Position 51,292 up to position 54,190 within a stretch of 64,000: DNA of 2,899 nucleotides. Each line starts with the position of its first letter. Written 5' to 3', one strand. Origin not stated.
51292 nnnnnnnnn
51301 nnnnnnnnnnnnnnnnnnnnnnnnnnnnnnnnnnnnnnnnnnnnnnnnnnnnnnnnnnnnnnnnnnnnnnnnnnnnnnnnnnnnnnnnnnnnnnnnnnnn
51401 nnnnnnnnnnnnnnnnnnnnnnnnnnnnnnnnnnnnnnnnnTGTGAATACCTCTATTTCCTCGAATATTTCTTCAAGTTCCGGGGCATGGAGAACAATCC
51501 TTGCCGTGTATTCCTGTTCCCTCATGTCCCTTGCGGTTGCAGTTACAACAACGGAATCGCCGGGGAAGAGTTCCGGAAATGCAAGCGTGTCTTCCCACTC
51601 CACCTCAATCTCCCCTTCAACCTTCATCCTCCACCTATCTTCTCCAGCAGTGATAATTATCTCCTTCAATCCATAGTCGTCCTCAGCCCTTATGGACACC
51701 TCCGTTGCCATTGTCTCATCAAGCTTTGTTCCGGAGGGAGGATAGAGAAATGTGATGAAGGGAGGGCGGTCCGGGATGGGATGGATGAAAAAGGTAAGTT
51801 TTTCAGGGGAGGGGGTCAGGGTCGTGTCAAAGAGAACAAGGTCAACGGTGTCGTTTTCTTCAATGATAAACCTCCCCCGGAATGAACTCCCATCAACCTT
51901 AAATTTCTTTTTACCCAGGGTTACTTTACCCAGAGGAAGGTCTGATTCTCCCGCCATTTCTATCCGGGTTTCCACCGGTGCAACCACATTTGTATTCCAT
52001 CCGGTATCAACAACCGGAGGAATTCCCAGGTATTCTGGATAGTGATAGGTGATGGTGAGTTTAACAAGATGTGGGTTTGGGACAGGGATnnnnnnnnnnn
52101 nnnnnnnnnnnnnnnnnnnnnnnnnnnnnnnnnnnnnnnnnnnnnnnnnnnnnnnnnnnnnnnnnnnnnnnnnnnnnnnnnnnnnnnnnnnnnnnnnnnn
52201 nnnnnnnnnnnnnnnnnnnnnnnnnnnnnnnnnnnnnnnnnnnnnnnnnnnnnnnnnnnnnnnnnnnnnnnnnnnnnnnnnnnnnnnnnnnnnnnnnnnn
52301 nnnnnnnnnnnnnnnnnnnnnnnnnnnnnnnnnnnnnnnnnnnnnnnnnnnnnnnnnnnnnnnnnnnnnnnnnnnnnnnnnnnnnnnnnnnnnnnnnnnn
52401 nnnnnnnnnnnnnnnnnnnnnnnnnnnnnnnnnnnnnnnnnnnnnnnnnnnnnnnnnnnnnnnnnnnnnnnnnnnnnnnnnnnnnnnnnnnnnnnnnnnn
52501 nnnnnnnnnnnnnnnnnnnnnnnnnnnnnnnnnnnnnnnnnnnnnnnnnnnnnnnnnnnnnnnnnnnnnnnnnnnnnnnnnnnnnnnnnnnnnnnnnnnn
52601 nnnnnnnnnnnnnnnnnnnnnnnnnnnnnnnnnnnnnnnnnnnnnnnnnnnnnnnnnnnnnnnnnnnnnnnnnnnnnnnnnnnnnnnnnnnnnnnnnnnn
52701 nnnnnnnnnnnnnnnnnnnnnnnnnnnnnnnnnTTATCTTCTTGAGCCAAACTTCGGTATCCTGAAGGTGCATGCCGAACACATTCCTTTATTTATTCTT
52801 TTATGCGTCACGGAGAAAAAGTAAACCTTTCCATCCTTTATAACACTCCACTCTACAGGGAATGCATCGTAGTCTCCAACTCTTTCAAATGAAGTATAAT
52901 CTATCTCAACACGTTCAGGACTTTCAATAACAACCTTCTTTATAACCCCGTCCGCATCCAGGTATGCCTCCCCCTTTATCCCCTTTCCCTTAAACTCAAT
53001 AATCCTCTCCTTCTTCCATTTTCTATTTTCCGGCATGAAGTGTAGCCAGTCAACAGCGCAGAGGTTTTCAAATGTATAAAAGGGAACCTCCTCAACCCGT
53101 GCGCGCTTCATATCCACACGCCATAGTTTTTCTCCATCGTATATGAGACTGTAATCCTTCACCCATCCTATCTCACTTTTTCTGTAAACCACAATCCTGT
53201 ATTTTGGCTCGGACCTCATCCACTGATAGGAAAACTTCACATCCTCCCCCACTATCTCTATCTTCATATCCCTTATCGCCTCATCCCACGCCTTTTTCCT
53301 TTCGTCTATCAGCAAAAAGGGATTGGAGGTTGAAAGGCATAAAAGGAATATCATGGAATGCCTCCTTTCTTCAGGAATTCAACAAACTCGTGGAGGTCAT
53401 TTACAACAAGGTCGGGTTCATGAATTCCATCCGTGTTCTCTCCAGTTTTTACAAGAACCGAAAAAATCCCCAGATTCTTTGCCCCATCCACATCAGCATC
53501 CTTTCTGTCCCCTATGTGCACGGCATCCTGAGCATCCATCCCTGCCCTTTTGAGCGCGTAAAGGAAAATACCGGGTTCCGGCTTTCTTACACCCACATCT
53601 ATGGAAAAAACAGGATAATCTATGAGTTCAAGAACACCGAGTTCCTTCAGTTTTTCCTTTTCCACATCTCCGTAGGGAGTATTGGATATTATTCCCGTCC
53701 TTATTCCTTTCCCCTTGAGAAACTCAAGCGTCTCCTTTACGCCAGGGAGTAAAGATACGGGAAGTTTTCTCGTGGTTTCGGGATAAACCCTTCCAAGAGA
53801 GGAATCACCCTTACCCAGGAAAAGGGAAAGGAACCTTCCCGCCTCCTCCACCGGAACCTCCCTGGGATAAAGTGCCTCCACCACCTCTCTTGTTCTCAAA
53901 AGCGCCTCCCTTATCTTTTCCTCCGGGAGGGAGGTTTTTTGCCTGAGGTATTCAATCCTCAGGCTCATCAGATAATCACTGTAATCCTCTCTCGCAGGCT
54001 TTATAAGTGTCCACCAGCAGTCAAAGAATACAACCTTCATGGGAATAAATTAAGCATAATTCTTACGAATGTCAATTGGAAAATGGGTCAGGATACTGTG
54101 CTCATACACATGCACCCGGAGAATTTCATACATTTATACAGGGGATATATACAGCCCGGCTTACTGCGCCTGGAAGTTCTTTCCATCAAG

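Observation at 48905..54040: Operon of unknowns built around a 936-aa double-TM coiled-coil giant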

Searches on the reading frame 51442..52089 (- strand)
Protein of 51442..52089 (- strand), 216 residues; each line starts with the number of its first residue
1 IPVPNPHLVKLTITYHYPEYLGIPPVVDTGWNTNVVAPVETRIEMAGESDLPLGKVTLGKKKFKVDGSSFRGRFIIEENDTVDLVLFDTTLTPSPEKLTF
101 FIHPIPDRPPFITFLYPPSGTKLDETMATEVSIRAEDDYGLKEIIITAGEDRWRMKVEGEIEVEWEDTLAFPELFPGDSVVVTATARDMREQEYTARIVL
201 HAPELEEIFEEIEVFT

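Call 50: find_homologous_proteins(query=A7, max_evalue=0.00001)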
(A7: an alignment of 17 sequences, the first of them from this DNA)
Query A7 (17 sequences) (216 aa, profile of the alignment): 1 proteins with E <= 0.00001 among 2952 candidates.
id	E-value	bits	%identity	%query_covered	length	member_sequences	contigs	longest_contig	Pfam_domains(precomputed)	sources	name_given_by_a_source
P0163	2.2e-20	91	22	68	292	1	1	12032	PF13779.12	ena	-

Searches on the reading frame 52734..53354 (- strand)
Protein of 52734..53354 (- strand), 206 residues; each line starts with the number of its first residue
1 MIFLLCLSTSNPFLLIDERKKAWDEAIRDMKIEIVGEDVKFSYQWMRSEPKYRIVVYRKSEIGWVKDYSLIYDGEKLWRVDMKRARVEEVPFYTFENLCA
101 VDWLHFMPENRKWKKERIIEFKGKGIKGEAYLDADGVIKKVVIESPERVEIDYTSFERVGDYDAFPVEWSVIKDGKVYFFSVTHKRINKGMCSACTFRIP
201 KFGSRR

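Call 3: search_protein_families(library=pfam, proteins=[window:52734-53354:-], max_evalue=0.1)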
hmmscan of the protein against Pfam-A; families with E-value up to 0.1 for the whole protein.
window:52734-53354:- (206 aa): 0 families

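Call 4: search_protein_families(library=ncbifam, proteins=[window:52734-53354:-], max_evalue=0.1)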
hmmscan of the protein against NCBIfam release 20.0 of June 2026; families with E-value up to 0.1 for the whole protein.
window:52734-53354:- (206 aa): 0 families

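Call 23: search_protein_families(library=padloc, proteins=[window:52734-53354:-], max_evalue=0.1)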
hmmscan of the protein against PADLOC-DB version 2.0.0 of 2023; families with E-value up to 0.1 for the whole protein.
window:52734-53354:- (206 aa): 0 families

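Call 52: search_protein_families(library=pfam, alignment_id=A6, max_evalue=1)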
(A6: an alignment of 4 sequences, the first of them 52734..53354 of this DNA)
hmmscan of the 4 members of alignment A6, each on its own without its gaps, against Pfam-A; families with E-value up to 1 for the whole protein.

A. member 1, window:52734-53354:- (206 aa): 0 families

B. families by the number of members that match (of 4 scanned): 1 family
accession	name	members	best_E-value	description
PF22201.2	FlaF_Ig-like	1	0.058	Conserved flagellar protein F, immunoglobulin-like domain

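Call 53: search_solved_structures(query=A6, max_evalue=10)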
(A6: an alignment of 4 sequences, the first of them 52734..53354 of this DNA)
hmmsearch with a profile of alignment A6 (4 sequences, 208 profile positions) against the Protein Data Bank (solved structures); distinct sequences matched with E-value up to 10: 1.
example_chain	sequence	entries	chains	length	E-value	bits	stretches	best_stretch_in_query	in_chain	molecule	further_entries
4eag_A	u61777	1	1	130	0.71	12.7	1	29-94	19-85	EG:132E8.2 protein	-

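Call 84: list_cluster_members(proteins=[P0001, window:52734-53354:-, window:48905-49975:-, window:53351-54040:-])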
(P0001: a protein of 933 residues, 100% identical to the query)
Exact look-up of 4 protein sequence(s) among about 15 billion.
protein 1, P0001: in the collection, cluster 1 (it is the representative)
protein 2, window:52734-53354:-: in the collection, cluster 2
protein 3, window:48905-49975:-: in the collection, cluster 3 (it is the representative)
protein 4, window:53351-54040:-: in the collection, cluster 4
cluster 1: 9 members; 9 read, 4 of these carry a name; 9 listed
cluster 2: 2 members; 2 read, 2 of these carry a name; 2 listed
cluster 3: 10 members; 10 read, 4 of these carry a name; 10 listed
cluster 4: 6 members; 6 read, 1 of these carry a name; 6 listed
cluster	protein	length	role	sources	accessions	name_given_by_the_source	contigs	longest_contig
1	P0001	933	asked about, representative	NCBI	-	-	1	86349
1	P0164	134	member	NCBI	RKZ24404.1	hypothetical protein DRQ16_00105, partial [bacterium]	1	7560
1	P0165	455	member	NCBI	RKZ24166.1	hypothetical protein DRQ20_07365, partial [bacterium]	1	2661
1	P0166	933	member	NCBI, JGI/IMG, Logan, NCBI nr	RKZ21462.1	hypothetical protein DRQ18_04420 [bacterium] | MAG: hypothetical protein DRQ18_04420 [bacterium]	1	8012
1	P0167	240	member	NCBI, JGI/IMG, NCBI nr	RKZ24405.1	hypothetical protein DRQ16_00110 [bacterium] | MAG: hypothetical protein DRQ16_00110 [bacterium]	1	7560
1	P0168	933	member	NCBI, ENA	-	-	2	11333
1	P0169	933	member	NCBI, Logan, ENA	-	-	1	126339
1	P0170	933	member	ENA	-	-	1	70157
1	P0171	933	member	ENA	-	-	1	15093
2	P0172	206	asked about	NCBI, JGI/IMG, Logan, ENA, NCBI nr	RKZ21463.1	hypothetical protein DRQ18_04425 [bacterium] | MAG: hypothetical protein DRQ18_04425 [bacterium]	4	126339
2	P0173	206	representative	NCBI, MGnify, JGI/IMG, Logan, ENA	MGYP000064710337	CR=1 FL=1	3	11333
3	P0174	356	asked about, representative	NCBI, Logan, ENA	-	-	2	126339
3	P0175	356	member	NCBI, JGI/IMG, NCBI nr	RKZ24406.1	hypothetical protein DRQ16_00115 [bacterium] | MAG: hypothetical protein DRQ16_00115 [bacterium]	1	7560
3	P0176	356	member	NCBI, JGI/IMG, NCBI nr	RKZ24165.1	hypothetical protein DRQ20_07360 [bacterium] | MAG: hypothetical protein DRQ20_07360 [bacterium]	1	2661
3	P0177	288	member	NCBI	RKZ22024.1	hypothetical protein DRQ18_03430, partial [bacterium]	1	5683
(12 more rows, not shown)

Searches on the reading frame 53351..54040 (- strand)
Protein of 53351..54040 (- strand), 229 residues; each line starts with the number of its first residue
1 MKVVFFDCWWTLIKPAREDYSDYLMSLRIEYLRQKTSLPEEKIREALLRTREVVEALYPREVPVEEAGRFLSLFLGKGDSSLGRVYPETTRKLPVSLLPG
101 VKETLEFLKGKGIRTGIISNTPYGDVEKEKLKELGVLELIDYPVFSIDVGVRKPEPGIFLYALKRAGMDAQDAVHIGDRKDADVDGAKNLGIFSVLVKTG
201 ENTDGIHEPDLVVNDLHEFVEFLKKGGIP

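Call 3: search_protein_families(library=pfam, proteins=[window:53351-54040:-], max_evalue=0.1)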
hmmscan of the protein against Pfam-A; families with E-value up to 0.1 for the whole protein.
window:53351-54040:- (229 aa): 5 families
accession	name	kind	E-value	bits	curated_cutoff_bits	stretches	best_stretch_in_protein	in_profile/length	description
PF00702.32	Hydrolase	-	6.5e-22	79.3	26.4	1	1-191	1-191/191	haloacid dehalogenase-like hydrolase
PF13419.12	HAD_2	-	3.7e-18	66.7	23.8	1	87-197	70-178/178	Haloacid dehalogenase-like hydrolase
PF13242.12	Hydrolase_like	-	3.7e-16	59.2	22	1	152-218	3-74/75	HAD-hyrolase-like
PF13344.12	Hydrolase_6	-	0.005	17.3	27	1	97-136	15-56/101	Haloacid dehalogenase-like hydrolase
PF12710.13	HAD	-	0.011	16.6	27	1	28-180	19-182/189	haloacid dehalogenase-like hydrolase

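Call 4: search_protein_families(library=ncbifam, proteins=[window:53351-54040:-], max_evalue=0.1)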
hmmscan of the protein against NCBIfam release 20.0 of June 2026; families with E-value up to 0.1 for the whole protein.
window:53351-54040:- (229 aa): 48 families (the best 25 are shown)
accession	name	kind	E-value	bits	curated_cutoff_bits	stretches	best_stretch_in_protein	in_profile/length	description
TIGR02253.1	CTE7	subfamily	1.8e-28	99.9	169.75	1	2-219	3-220/221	TIGR02253 family HAD-type hydrolase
TIGR02252.1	DREG-2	subfamily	1.1e-21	77.5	155.2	1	85-196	94-203/203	HAD hydrolase, REG-2-like, family IA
TIGR02254.1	YjjG_YfnB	equivalog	1.7e-20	73.5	159.9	1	95-222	96-222/223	YjjG family noncanonical pyrimidine nucleotidase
NF053830.1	RUBPPhHalo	equivalog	7.2e-18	65.1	330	1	95-221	102-232/234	ribulose-1,5-bisphosphate 5-phosphatase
NF006976.0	PRK09449.1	equivalog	7.3e-16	58.4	183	1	96-224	95-223/225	pyrimidine 5'-nucleotidase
TIGR01449.2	PGP_bact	equivalog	1.4e-13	50.9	180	1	84-208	74-196/213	phosphoglycolate phosphatase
NF009695.0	PRK13222.1-2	equivalog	1.4e-13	50.8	225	1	80-224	79-223/226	phosphoglycolate phosphatase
TIGR01549.1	HAD-SF-IA-v1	subfamily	1e-11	45.4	23.3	1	100-191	66-149/149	HAD-IA family hydrolase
TIGR01662.1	HAD-SF-IIIA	subfamily_domain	1.4e-11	44.6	44.6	1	95-199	24-140/141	HAD-IIIA family hydrolase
TIGR02247.1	HAD-1A3-hyp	subfamily_domain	1.5e-11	44.4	125.4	1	94-201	92-199/211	epoxide hydrolase N-terminal domain-like phosphatase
NF009698.0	PRK13223.1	equivalog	2.3e-11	43.4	466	1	96-220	101-226/272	phosphoglycolate phosphatase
NF006991.0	PRK09456.1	equivalog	6.8e-11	42.2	295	1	95-199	83-186/199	glucose-1-phosphatase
NF009697.0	PRK13222.1-4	equivalog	1.8e-10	40.5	327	1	90-220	88-219/232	phosphoglycolate phosphatase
TIGR01454.1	AHBA_synth_RP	hypoth_equivalog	4.2e-10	39.6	246.65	1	95-220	74-200/205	AHBA synthesis associated protein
TIGR01458.1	HAD-SF-IIA-hyp3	hypoth_equivalog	4.8e-10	39.2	175.95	1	151-221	177-252/257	TIGR01458 family HAD-type hydrolase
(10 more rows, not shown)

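Call 23: search_protein_families(library=padloc, proteins=[window:53351-54040:-], max_evalue=0.1)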
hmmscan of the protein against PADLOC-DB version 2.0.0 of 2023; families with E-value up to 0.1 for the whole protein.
window:53351-54040:- (229 aa): 1 family
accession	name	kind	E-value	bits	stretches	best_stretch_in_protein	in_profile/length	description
PDLC03008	Hydrolase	-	0.00072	17.1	1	152-201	178-227/288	-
